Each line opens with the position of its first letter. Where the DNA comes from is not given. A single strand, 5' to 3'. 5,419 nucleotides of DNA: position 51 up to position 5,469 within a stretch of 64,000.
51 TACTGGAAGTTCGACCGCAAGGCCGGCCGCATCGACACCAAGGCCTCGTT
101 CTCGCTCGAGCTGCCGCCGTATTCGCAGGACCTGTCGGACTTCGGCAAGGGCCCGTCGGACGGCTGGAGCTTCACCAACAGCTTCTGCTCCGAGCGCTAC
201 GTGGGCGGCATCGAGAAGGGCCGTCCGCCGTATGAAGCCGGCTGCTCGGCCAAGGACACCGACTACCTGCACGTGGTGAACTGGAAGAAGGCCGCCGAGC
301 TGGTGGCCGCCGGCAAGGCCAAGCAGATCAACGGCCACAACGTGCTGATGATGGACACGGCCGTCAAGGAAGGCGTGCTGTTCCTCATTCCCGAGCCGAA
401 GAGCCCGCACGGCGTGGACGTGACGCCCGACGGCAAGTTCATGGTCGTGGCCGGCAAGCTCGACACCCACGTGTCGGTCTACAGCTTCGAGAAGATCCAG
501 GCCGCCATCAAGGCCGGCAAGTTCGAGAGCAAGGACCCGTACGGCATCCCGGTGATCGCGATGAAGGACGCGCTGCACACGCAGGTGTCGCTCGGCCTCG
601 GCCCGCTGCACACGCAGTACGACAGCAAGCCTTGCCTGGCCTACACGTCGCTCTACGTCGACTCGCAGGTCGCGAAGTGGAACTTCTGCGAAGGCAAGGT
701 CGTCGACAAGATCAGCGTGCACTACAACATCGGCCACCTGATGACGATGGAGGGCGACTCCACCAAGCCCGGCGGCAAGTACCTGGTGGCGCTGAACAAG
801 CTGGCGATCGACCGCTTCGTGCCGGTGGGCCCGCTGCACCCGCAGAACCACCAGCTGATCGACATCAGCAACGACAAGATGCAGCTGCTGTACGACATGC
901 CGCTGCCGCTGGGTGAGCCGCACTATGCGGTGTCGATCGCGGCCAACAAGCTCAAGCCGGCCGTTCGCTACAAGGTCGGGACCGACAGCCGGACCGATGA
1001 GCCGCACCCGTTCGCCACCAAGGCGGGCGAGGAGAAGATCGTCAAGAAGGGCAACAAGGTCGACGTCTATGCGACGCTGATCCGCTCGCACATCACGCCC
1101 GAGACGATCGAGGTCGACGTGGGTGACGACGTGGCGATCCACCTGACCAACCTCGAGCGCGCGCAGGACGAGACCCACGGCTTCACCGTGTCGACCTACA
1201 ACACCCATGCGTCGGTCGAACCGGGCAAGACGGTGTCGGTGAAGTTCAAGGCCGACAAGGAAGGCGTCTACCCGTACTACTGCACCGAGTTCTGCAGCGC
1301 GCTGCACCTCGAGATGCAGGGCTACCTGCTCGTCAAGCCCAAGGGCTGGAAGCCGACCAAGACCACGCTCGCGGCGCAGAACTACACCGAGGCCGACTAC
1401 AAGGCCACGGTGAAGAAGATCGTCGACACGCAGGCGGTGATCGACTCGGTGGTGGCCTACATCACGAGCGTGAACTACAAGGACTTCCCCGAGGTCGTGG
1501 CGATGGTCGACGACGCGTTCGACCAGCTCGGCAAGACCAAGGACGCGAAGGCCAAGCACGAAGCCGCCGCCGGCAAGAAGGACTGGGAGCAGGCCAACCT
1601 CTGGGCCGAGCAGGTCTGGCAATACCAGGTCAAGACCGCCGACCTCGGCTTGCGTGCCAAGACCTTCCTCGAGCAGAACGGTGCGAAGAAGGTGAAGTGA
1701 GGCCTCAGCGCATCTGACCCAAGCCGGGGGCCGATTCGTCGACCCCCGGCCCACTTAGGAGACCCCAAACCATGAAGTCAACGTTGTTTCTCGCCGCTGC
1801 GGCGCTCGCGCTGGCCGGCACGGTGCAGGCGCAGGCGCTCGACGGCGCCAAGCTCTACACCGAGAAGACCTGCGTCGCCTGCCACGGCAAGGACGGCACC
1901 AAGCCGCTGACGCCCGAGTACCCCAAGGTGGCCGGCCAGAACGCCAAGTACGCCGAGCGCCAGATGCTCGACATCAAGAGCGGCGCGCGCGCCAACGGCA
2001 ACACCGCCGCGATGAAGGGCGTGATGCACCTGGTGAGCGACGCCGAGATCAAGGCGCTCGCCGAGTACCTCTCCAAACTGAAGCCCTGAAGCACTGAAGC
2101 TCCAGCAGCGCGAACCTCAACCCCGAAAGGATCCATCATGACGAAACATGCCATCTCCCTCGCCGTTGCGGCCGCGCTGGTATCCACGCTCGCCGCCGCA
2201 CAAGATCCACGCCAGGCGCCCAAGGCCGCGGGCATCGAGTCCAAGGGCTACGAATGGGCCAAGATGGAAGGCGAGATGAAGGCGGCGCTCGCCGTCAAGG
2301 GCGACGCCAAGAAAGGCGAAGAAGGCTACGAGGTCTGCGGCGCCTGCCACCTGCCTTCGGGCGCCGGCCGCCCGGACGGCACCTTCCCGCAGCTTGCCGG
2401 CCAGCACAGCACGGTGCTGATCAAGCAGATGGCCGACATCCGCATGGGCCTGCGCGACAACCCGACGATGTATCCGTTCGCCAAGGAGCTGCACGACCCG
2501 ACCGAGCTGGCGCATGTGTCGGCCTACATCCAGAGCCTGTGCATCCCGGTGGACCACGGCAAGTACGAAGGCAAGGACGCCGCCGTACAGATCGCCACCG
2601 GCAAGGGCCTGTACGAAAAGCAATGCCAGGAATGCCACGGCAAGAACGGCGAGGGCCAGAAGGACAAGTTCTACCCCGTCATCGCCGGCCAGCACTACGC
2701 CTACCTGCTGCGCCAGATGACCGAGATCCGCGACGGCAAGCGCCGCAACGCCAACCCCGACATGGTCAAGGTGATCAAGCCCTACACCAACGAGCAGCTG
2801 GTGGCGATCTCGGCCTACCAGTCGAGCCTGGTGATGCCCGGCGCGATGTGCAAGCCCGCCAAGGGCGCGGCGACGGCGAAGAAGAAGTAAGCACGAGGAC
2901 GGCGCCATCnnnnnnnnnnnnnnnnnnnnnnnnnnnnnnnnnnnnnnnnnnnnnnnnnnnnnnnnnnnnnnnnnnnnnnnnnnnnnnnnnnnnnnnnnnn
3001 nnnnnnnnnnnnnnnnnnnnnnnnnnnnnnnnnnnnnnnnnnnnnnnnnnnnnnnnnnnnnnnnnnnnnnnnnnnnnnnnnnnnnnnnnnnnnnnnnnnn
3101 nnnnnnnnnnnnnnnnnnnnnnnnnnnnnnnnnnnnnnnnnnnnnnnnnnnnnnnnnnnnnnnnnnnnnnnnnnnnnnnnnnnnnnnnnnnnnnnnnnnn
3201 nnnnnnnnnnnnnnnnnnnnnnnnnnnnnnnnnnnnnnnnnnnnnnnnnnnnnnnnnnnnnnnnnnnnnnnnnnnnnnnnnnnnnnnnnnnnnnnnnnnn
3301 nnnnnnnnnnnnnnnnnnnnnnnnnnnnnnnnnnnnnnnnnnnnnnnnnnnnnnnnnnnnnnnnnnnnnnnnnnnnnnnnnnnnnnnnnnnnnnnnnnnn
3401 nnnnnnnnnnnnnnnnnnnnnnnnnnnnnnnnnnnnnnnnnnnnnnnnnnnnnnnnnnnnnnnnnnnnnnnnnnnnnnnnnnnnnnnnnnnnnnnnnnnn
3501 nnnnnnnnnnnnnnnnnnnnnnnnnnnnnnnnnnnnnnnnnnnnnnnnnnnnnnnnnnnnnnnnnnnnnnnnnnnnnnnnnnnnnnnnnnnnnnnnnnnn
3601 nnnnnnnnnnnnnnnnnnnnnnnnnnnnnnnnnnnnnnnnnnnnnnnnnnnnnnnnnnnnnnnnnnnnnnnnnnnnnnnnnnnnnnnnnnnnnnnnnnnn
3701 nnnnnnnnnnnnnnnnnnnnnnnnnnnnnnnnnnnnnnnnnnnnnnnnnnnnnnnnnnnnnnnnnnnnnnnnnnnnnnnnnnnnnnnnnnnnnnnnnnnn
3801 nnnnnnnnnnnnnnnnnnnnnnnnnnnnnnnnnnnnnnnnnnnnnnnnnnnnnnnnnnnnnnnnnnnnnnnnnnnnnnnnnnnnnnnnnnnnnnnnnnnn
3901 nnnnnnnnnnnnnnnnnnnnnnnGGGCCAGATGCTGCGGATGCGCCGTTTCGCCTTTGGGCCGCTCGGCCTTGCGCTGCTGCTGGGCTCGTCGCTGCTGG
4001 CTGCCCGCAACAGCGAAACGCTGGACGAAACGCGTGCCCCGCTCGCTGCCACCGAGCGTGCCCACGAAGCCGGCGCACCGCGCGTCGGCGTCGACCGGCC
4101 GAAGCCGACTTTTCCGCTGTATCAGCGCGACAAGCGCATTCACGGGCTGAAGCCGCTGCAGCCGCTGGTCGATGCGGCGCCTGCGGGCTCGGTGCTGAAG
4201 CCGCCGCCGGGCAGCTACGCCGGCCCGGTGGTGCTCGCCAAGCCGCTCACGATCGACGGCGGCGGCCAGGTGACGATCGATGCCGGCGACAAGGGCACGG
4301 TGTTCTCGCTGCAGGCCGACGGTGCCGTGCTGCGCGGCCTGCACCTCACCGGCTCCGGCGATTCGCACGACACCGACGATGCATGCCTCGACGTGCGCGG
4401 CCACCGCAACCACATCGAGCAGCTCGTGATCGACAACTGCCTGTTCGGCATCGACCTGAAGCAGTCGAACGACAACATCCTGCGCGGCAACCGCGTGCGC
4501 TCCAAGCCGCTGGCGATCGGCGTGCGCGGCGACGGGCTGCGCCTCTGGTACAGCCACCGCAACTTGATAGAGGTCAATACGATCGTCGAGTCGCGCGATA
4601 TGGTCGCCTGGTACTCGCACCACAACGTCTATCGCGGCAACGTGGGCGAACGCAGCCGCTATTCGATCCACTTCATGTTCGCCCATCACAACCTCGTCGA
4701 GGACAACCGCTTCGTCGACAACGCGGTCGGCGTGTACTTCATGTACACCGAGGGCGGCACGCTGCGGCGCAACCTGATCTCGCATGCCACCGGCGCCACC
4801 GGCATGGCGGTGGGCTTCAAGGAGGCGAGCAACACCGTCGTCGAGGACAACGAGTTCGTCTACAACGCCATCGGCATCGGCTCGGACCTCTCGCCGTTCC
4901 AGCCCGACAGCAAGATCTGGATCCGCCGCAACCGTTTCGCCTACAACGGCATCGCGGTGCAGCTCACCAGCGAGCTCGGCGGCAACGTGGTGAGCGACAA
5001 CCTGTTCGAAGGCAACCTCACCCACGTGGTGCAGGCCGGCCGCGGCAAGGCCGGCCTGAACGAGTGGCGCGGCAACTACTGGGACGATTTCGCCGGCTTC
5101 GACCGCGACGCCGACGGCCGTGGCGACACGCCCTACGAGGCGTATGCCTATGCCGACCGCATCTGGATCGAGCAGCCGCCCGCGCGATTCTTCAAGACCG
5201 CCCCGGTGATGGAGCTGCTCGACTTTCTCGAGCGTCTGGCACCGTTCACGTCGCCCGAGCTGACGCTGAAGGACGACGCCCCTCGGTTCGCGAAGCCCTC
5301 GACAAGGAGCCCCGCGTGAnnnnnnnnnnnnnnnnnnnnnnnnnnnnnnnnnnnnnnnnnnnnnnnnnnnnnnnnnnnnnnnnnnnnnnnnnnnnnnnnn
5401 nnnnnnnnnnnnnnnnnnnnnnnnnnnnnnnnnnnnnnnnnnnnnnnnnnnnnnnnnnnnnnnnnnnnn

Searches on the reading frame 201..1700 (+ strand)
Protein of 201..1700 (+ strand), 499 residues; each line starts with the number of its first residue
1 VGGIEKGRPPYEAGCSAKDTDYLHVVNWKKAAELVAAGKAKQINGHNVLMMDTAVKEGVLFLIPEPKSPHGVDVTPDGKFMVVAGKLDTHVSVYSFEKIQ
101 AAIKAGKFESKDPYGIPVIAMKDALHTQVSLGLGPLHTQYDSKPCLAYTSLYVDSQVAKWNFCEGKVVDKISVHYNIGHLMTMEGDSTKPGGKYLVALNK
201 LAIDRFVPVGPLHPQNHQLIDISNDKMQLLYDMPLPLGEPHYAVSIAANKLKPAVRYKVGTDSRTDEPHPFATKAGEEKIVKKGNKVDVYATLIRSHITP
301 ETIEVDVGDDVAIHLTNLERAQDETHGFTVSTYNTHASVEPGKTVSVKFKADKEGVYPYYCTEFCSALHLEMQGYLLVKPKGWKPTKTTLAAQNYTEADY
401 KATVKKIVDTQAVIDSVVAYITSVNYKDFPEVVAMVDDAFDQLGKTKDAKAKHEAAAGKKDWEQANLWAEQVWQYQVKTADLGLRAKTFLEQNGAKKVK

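Call 9: search_protein_families(library=pfam, proteins=[window:201-1700:+], max_evalue=0.01)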
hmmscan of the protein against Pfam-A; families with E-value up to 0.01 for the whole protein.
window:201-1700:+ (499 aa): 3 families
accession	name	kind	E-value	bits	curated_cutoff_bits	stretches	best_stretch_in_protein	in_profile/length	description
PF18764.7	nos_propeller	-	6.9e-35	119.2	30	1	170-241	1-71/71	Nitrous oxide reductase propeller repeat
PF13473.12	Cupredoxin_1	-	1.6e-08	34.9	27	1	295-378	29-104/104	Cupredoxin-like domain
PF00116.26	COX2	-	8.6e-06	26.1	22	1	317-372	58-113/120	Cytochrome C oxidase subunit II, periplasmic domain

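Call 10: search_protein_families(library=ncbifam, proteins=[window:201-1700:+], max_evalue=0.001)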
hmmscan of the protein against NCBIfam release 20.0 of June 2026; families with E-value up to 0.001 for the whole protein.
window:201-1700:+ (499 aa): 8 families
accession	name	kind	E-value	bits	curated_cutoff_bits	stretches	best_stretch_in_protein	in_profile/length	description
TIGR04246.1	nitrous_NosZ_Gp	equivalog_domain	3.2e-174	580.4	625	1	5-380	210-578/578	Sec-dependent nitrous-oxide reductase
TIGR04244.1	nitrous_NosZ_RR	equivalog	3.4e-87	293.4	625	1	15-379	263-627/627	TAT-dependent nitrous-oxide reductase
NF052460.1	L-NosZ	equivalog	5e-45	153.9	700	1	50-378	158-478/480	clade III lactonase-type nitrous-oxide reductase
TIGR02866.1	CoxB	equivalog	9.3e-10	38.4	147.7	1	298-381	115-194/202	cytochrome c oxidase subunit II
TIGR03096.1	nitroso_cyanin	equivalog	1.6e-06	27.9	142.85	1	299-371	59-128/135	nitrosocyanin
TIGR02376.1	Cu_nitrite_red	equivalog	1.7e-06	27.6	296.3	1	277-382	35-148/326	copper-containing nitrite reductase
NF050117.1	aa3_CtaC_Actin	exception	6.9e-06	25.5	250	1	304-373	162-227/244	aa3-type cytochrome oxidase subunit II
NF052340.1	hydrazine_beta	equivalog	0.00039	19.6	560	0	68-157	275-364/372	hydrazine synthase subunit beta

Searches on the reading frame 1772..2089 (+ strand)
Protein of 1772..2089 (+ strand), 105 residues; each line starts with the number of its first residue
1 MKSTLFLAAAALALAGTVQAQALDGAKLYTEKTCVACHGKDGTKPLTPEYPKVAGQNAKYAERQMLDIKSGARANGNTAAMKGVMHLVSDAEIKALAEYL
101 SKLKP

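Call 9: search_protein_families(library=pfam, proteins=[window:1772-2089:+], max_evalue=0.01)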
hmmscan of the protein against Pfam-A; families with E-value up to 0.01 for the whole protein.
window:1772-2089:+ (105 aa): 2 families
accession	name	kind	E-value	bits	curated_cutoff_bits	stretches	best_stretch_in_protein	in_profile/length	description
PF00034.26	Cytochrom_C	-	1.5e-11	45.9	21.3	1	24-104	3-90/90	Cytochrome c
PF13442.11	Cytochrome_CBB3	-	2.8e-09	37.6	27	1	20-100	1-68/68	Cytochrome C oxidase, cbb3-type, subunit III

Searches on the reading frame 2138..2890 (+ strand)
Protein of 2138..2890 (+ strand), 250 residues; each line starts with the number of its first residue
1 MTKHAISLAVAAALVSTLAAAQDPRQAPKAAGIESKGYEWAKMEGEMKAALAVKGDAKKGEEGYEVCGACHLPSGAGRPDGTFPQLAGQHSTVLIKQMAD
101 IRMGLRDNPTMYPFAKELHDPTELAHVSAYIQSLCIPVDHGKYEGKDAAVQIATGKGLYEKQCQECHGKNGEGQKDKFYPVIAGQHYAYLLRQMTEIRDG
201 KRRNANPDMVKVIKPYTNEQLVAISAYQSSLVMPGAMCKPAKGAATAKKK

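Call 9: search_protein_families(library=pfam, proteins=[window:2138-2890:+], max_evalue=0.01)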
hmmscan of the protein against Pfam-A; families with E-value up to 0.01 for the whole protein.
window:2138-2890:+ (250 aa): 3 families
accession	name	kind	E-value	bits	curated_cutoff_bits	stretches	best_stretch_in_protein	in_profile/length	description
PF00034.26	Cytochrom_C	-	9e-17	62.6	21.3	2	152-227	1-85/90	Cytochrome c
PF13442.11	Cytochrome_CBB3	-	1.4e-14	54.5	27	2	151-227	2-67/68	Cytochrome C oxidase, cbb3-type, subunit III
PF14522.11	Cytochrome_C7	-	0.004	17.4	24.8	0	160-170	13-23/67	Cytochrome c7 and related cytochrome c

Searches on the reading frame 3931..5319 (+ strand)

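Call 9: search_protein_families(library=pfam, proteins=[window:3931-5319:+], max_evalue=0.01)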
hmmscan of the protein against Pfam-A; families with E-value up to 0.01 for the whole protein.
window:3931-5319:+ (462 aa): 2 families
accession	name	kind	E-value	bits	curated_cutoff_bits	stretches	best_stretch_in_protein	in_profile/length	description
PF05048.19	NosD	-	7.3e-34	117.5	23.6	1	187-389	3-212/212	Periplasmic copper-binding protein (NosD)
PF13229.12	Beta_helix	-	2.4e-17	63.4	25.9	2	149-275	22-149/158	Right handed beta helix region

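Call 10: search_protein_families(library=ncbifam, proteins=[window:3931-5319:+], max_evalue=0.001)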
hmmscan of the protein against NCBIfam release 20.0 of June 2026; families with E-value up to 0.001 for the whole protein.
window:3931-5319:+ (462 aa): 2 families
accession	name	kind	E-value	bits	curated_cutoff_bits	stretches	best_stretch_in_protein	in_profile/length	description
TIGR04247.1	NosD_copper_fam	subfamily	1.1e-109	366.5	300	1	76-452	1-375/377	nitrous oxide reductase family maturation protein NosD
TIGR03804.1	para_beta_helix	repeat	1e-14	53.9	19.45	0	246-284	2-40/44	parallel beta-helix repeat protein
